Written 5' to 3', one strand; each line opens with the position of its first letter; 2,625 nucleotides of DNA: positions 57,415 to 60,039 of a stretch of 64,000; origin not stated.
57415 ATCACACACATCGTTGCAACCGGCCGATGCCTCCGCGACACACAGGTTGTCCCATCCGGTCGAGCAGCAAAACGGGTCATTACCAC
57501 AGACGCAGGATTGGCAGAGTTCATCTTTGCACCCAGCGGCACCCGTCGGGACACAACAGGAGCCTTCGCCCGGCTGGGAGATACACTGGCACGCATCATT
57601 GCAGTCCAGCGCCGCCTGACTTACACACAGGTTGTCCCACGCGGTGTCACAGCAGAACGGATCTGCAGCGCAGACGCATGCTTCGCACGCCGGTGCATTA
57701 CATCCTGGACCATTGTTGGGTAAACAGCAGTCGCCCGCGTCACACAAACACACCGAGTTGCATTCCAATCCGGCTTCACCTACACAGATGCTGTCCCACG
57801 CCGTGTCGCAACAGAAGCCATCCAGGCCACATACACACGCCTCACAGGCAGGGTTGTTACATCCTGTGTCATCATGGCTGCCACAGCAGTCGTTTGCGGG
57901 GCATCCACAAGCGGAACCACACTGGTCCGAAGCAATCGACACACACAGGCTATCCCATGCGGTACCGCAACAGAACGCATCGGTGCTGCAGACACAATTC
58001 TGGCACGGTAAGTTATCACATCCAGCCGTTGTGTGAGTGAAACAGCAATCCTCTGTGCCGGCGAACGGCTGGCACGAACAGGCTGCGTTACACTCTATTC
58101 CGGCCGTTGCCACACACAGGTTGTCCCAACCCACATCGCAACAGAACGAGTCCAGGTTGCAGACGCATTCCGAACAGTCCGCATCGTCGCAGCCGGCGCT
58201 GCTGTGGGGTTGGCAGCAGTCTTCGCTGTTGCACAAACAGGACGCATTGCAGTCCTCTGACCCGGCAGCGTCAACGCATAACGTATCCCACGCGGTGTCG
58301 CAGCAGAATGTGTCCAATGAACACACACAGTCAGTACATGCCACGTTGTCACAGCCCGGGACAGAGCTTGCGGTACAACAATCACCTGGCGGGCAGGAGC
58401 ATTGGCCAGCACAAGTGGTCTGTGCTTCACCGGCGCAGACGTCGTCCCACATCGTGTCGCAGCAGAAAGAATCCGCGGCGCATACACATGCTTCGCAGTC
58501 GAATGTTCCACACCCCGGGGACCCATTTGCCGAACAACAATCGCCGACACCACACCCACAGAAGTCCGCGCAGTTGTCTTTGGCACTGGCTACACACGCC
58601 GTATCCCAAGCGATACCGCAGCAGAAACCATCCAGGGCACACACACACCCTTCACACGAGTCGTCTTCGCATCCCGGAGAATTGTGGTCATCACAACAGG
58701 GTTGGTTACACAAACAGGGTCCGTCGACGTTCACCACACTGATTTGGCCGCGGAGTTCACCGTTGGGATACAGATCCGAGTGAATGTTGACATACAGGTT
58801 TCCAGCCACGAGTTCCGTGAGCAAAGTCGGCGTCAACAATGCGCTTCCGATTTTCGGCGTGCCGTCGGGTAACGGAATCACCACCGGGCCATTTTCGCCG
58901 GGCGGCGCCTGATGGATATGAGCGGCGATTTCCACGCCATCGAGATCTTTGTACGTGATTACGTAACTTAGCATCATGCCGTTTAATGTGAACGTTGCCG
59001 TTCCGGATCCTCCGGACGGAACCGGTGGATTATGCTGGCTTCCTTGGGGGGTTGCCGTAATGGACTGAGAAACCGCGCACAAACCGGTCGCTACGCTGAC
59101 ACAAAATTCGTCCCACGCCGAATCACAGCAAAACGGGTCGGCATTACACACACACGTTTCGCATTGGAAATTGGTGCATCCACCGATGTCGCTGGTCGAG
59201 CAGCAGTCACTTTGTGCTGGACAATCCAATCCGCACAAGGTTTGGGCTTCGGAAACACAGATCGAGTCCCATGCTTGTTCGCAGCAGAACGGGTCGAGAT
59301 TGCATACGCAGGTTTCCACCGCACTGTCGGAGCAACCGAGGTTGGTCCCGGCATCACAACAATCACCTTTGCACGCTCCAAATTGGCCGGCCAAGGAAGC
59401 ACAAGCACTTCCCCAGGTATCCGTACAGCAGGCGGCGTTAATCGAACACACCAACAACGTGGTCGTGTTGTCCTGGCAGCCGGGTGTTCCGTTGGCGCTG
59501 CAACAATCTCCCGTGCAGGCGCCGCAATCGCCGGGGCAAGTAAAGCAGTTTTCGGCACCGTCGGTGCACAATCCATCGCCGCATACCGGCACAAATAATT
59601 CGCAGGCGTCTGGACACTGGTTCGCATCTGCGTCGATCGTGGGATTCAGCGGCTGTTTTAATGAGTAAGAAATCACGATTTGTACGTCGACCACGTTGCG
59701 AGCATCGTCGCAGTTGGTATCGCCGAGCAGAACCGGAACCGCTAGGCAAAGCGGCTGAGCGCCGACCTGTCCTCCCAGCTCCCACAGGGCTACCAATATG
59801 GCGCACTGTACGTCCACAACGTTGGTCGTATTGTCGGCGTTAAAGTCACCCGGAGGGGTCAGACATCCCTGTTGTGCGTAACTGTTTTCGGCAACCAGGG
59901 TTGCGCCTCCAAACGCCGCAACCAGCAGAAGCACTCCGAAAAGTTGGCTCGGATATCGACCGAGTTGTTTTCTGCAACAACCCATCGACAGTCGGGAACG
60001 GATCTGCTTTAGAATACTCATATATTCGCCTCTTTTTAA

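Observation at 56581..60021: Novel ~50-aa Cys-rich repeat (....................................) x ~16 with an embedded CHRD domain and N-terminal dockerin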

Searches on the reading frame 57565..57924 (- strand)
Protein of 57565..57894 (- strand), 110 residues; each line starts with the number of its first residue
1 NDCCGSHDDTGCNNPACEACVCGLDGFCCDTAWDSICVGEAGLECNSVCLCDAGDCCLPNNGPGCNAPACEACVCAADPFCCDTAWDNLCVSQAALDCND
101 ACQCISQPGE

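Call 15: search_protein_families(library=pfam, proteins=[window:57565-57894:-], max_evalue=10)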
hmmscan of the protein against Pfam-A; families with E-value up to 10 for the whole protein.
window:57565-57894:- (110 aa): 0 families

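Call 27: predict_structure(alignment_id=A2)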
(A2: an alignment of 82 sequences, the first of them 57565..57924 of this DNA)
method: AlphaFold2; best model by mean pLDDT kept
length: 120 residues; sequences in the alignment: 82
mean_pLDDT: 88.9   pTM: 0.66
mean pLDDT of the five models: 88.9, 88.5, 83.5, 80.3, 74.3
residues with pLDDT >= 90: 92; 70-90: 13; 50-70: 10; < 50: 5
segments of 3 or more residues with pLDDT < 50: 1-3
pLDDT, mean of each block of 10 residues (from residue 1): 59 93 94 97 96 91 91 91 96 95 94 72
secondary structure, 60 per line:
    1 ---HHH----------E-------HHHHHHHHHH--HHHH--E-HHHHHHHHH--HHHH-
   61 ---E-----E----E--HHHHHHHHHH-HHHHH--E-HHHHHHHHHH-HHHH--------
elements in order: H25-34 H37-40 H45-53 H56-59 H78-87 H89-93 H98-107 H109-112
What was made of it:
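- On Metallothionein-like metal-thiolate proteins: The helical model is confident (call 27).
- The AF2 model of two units has pLDDT 88.9 and four short helices per unit (call 27).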

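Call 33: search_protein_representatives(alignment_id=A2)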
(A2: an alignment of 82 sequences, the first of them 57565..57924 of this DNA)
Query: 82 sequences, 117 profile positions. Proteins with E-value up to 0.001 (for the whole library): 5211; up to 1e-10: 2314; up to 1e-30: 748. The best 150 are listed.
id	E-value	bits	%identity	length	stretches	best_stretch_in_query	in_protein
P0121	0.0e+00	1231.9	-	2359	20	6-113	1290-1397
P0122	0.0e+00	1039.3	-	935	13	11-114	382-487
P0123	0.0e+00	1028.3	-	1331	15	12-115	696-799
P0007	0.0e+00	1021.8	-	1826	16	5-113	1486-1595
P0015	9.1e-284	938.6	-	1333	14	6-113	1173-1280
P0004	1.0e-232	774.0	-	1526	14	2-116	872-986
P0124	1.7e-216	721.7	-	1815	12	5-110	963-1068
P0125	4.6e-214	713.8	-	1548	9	5-105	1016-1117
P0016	1.7e-209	699.1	-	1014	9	5-115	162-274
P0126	1.3e-206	689.8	-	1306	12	2-114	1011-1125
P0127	2.8e-203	679.0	-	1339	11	5-110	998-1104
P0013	2.2e-202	676.2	-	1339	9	4-115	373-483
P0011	9.9e-198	661.1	-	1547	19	7-115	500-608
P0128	1.2e-194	651.1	-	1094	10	6-115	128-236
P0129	1.1e-192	644.8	-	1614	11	5-110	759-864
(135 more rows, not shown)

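Call 36: fold_search(model_id=the predicted structure, library=pdb)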
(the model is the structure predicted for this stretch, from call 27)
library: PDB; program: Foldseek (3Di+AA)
matches with E <= 10: 0; with E <= 0.001: 0
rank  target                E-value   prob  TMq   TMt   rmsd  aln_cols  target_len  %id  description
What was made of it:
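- On Any solved fold (PDB): Foldseek against the PDB gives 0 hits at E<=10 (call 36).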

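Call 88: search_protein_families(library=pfam, alignment_id=A5, max_evalue=0.00001)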
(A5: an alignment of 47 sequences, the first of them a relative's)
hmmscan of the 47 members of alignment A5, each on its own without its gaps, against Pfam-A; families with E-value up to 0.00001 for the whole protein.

A. member 1, P0232 (520 aa): 0 families

B. families by the number of members that match (of 47 scanned): 20 families
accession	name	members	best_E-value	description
PF13365.12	Trypsin_2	6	1.1e-13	Trypsin-like peptidase domain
PF13582.12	Reprolysin_3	6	1.2e-13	Metallo-peptidase family M12B Reprolysin-like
PF13688.12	Reprolysin_5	4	4.9e-20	Metallo-peptidase family M12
PF13583.11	Reprolysin_4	4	5.8e-15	Metallo-peptidase family M12B Reprolysin-like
PF23759.1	GBD_T9SS_assoc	3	1.3e-16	Galactose binding domain-like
PF13574.12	Reprolysin_2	3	2.7e-10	Metallo-peptidase family M12B Reprolysin-like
PF00526.23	Dicty_CTDC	2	1.4e-27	Dictyostelium (slime mold) repeat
PF00404.24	Dockerin_1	2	2.3e-07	Dockerin type I domain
PF14312.12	FG-GAP_2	1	8.7e-71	FG-GAP repeat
PF11617.13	Cu-binding_MopE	1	4.3e-61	Putative metal-binding motif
PF03781.23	FGE-sulfatase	1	4.2e-48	Sulfatase-modifying factor enzyme 1-like domain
PF24251.1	DUF7453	1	2.7e-36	Family of unknown function (DUF7453)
PF20009.4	GEVED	1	1.7e-19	GEVED domain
PF02494.22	HYR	1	5.3e-18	HYR domain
PF02412.23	TSP_3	1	3.4e-16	Thrombospondin type 3 repeat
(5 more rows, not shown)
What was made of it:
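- Metal-related heads are a small minority; proteases dominate (call 88).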

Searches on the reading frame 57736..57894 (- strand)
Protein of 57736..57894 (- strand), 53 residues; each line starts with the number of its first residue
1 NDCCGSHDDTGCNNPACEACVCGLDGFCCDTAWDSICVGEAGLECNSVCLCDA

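Call 12: search_solved_structures(query=A1, max_evalue=10, show_alignments=3)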
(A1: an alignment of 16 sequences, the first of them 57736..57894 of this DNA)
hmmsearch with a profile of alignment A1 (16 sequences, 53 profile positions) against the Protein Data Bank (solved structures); distinct sequences matched with E-value up to 10: 1.
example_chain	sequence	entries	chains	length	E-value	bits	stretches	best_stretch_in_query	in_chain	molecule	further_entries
4eo1_A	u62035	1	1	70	0.13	15.9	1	10-33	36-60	Attachment protein G3P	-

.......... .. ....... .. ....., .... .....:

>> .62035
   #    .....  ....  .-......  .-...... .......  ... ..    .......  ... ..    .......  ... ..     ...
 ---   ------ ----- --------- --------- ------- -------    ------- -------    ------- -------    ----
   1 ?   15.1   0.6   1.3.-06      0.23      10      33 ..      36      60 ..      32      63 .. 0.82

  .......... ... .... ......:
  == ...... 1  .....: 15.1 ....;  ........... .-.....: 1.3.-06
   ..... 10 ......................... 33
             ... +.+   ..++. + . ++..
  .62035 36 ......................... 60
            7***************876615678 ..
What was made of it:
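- On Any solved fold (PDB): The sequence profile against the PDB gives only one chance-level hit, E 0.13 (call 12).
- Tried and rejected: PDB sequence search with the repeat profile: one chance-level hit, phage G3P at E 0.13 (call 12).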

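Call 15: search_protein_families(library=pfam, proteins=[window:57736-57894:-], max_evalue=10)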
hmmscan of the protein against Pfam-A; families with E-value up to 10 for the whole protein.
window:57736-57894:- (53 aa): 0 families

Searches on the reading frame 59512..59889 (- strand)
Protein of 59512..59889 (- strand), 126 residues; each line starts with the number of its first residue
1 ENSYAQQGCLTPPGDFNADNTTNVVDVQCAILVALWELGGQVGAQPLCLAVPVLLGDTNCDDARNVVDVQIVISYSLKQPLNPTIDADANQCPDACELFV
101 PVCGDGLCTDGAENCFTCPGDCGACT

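Call 15: search_protein_families(library=pfam, proteins=[window:59512-59889:-], max_evalue=10)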
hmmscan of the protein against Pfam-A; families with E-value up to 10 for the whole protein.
window:59512-59889:- (126 aa): 1 family
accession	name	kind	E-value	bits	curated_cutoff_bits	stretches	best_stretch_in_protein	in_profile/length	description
PF00404.24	Dockerin_1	-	0.028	15.1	22.9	1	55-88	1-37/57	Dockerin type I domain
